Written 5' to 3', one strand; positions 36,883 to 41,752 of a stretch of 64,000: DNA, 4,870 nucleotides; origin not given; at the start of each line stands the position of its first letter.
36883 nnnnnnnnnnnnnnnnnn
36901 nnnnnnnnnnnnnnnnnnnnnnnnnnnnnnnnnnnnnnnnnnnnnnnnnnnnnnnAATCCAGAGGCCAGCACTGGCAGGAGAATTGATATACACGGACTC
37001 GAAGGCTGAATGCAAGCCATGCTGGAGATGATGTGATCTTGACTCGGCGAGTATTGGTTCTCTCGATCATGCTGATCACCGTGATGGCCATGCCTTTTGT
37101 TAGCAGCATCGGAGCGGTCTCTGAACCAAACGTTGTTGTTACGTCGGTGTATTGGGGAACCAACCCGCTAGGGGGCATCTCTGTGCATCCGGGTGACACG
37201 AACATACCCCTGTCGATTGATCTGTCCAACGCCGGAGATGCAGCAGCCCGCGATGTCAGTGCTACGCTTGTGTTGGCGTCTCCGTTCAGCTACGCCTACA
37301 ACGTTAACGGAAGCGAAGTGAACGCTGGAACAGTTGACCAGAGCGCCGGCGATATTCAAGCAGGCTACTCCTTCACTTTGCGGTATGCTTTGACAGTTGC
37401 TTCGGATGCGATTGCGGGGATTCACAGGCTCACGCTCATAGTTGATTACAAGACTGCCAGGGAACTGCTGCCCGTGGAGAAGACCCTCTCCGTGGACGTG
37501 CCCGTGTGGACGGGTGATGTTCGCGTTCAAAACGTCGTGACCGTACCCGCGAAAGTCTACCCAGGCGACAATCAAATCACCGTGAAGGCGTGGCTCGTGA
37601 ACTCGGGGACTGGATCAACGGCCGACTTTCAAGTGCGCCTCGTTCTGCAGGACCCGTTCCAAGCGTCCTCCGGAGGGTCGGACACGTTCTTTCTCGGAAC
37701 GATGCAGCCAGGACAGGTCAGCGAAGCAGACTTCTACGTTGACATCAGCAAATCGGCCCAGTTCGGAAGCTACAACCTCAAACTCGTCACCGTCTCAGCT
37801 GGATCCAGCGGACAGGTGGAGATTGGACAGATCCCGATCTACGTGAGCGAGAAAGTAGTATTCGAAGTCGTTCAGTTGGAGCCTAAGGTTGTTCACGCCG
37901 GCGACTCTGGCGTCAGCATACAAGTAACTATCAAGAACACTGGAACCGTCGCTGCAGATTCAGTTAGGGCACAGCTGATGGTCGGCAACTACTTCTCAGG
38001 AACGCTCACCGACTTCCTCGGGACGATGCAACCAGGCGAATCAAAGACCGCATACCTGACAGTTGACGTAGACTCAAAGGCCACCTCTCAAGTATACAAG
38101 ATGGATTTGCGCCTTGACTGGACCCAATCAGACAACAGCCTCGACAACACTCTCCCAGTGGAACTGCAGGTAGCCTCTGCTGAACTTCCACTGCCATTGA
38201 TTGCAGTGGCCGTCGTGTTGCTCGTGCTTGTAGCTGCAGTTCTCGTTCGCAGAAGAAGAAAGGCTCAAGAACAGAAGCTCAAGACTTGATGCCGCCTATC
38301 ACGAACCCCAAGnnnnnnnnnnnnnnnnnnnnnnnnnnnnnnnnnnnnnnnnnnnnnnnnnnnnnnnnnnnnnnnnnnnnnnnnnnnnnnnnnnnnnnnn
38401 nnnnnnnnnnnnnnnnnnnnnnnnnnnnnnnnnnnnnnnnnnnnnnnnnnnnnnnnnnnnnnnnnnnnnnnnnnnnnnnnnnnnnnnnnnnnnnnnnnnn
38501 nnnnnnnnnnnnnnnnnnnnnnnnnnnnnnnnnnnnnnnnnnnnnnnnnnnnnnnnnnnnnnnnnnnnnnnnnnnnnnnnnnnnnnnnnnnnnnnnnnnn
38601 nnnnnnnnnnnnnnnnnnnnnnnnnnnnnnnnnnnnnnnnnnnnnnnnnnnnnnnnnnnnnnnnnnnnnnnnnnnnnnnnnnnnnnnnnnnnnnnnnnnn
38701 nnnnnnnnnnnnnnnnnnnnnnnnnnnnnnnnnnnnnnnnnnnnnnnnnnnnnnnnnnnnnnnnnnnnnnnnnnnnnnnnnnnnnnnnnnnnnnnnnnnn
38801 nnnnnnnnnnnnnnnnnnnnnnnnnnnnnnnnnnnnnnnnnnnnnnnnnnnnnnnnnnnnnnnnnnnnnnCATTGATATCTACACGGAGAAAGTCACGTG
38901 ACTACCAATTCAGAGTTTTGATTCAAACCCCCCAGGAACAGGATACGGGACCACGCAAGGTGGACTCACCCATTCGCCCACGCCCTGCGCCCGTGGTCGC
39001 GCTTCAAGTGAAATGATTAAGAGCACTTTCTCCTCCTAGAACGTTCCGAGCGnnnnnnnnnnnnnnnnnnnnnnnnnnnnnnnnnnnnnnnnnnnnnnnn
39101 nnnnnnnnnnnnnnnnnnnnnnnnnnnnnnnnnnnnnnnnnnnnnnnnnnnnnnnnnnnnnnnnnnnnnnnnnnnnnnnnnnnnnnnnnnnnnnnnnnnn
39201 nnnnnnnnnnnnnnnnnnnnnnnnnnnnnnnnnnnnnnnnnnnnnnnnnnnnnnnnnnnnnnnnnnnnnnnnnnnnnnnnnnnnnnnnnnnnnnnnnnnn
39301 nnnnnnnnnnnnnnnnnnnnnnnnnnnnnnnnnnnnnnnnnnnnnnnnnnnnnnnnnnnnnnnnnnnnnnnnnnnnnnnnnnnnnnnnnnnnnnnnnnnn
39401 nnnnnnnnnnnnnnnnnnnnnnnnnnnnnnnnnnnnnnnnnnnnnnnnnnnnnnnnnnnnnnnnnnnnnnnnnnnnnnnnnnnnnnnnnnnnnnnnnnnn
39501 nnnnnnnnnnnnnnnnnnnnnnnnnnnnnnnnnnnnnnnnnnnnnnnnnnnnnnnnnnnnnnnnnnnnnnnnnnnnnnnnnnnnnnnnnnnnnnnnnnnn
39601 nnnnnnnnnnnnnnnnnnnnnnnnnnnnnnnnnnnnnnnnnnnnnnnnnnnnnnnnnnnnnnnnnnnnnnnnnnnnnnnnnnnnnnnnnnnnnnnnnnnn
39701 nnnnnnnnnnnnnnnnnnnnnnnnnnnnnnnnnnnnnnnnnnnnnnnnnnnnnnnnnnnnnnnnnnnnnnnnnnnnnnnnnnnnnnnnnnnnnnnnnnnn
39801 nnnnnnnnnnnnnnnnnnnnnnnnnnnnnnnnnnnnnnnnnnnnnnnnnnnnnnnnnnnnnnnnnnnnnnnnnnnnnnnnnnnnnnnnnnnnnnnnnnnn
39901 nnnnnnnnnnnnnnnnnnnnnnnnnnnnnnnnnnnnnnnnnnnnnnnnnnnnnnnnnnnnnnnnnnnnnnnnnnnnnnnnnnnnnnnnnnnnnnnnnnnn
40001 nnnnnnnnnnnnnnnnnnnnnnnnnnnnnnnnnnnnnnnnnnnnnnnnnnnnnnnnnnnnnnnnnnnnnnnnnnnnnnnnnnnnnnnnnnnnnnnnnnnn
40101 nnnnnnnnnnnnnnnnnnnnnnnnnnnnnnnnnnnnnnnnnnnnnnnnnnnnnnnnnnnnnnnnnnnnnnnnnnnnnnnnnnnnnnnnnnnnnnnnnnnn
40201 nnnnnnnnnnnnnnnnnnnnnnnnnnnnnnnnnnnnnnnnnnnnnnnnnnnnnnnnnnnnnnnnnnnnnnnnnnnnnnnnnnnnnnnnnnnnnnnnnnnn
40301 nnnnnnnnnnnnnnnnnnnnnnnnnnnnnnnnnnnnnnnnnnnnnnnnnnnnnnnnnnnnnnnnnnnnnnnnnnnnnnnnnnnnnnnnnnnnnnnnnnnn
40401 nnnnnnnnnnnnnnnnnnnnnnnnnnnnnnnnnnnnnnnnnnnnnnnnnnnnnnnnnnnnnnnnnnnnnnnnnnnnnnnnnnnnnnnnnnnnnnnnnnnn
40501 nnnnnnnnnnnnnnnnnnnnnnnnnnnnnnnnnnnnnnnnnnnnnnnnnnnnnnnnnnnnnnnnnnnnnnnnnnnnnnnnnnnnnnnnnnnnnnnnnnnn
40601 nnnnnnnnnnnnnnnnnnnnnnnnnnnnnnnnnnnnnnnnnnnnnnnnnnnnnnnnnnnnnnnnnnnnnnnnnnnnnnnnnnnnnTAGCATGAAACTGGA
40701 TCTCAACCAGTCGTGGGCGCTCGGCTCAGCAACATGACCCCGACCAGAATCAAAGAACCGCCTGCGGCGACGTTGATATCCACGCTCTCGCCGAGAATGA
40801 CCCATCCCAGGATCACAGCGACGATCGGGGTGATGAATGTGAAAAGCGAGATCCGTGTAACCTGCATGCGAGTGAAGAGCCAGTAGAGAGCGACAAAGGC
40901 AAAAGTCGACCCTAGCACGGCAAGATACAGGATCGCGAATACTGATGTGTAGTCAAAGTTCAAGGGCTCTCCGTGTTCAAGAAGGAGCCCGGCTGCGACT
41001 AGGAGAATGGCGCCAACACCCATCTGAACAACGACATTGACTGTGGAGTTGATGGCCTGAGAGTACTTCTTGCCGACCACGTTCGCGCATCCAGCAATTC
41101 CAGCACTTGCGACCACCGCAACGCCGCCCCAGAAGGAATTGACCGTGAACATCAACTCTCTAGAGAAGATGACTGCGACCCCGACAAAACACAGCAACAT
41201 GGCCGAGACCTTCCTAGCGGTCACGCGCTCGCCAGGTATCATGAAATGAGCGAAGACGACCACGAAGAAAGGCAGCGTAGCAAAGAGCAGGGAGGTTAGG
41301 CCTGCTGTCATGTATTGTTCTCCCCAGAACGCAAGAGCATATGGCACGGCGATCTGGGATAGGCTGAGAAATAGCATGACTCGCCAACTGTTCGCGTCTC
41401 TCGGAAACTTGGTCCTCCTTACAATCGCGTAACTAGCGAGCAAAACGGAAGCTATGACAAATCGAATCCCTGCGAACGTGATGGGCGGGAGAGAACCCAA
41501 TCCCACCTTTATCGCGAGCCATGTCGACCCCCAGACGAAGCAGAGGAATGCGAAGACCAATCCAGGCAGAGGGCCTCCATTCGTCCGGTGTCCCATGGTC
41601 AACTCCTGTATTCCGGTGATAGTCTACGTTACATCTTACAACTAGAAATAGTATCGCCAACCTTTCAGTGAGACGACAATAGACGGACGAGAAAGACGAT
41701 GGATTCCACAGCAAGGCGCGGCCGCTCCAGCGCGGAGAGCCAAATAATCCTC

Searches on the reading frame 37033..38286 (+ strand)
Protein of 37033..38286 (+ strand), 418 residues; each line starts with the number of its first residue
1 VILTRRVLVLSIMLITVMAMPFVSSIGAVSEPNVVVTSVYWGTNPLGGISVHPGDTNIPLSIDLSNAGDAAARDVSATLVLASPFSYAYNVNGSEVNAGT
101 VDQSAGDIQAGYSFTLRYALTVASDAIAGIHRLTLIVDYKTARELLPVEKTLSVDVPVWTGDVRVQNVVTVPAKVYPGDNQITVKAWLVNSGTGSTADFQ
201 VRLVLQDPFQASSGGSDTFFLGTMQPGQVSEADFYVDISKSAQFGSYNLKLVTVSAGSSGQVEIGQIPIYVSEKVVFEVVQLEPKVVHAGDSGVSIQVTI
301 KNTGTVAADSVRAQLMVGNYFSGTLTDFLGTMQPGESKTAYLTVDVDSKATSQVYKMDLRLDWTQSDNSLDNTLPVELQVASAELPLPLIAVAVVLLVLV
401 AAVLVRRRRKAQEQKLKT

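Call 23: search_protein_families(library=ncbifam, proteins=[window:37033-38286:+], max_evalue=10)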
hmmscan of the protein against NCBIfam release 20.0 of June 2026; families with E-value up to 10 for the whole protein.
window:37033-38286:+ (418 aa): 13 families
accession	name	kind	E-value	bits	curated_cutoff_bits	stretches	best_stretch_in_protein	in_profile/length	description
TIGR03900.1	prc_long_Delta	hypoth_equivalog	2.9e-09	35.5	660.95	2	284-386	565-665/973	MXAN_5808 family serine peptidase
NF058582.1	Microco_LAVTG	domain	0.0034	17.5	27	1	383-409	7-33/34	LAVTG motif-containing sortase-dependent surface protein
NF012200.0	choice_anch_D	domain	0.0073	16.8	45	1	287-345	29-88/108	choice-of-anchor D domain-containing protein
NF049894.1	CG3035_N_ac_Glu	equivalog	0.023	13.9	280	1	151-197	55-98/300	N-acetylglutamate synthase, CG3035 family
NF033506.0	PACE-CTERM-PROT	exception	0.08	11.6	110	1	289-353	497-561/627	putative S-layer protein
NF051874.1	PVV_CTERM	equivalog_domain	0.21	11.4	27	1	390-411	12-35/38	PVV-CTERM domain-containing choice-of-anchor G protein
NF040681.2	GPS-CTERM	domain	0.26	11.5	28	1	388-409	5-27/28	GPS-CTERM domain-containing protein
TIGR03901.2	MYXO-CTERM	domain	0.47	10.9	20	1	393-409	17-33/34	MYXO-CTERM sorting domain-containing protein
NF038356.1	actino_DLW39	hypoth_equivalog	0.91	9.4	24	1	393-413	4-24/38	DLW-39 family protein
NF045529.2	Heimdall-CTERM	domain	1.9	9.1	24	1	394-410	9-25/26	Heimdall-CTERM domain-containing surface protein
NF033846.1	Rumino_NPXTG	domain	3.2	8.2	23.5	0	390-410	10-30/30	NPXTG-anchored protein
NF041738.1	GG_III-CTERM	domain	4.1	7.4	22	1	392-410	9-27/28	GGIII-like transmembrane region-containing protein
TIGR03382.1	GC_trans_RRR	domain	7.3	7.4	15.85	1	392-409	10-27/27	MYXO-CTERM sorting domain-containing protein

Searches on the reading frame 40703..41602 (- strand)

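Call 9: search_protein_families(library=pfam, proteins=[window:40703-41602:-], max_evalue=1)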
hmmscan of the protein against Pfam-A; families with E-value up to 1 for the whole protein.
window:40703-41602:- (299 aa): 3 families
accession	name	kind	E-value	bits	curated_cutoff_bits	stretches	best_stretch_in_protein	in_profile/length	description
PF00892.27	EamA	-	1.9e-41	141.9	28.2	2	14-146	3-134/135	EamA-like transporter family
PF20228.3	DUF6587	-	0.025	15.7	27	1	48-94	10-56/82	Family of unknown function (DUF6587)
PF14764.12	SPG48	-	0.16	12.8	25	1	192-239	40-87/118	AP-5 complex subunit, vesicle trafficking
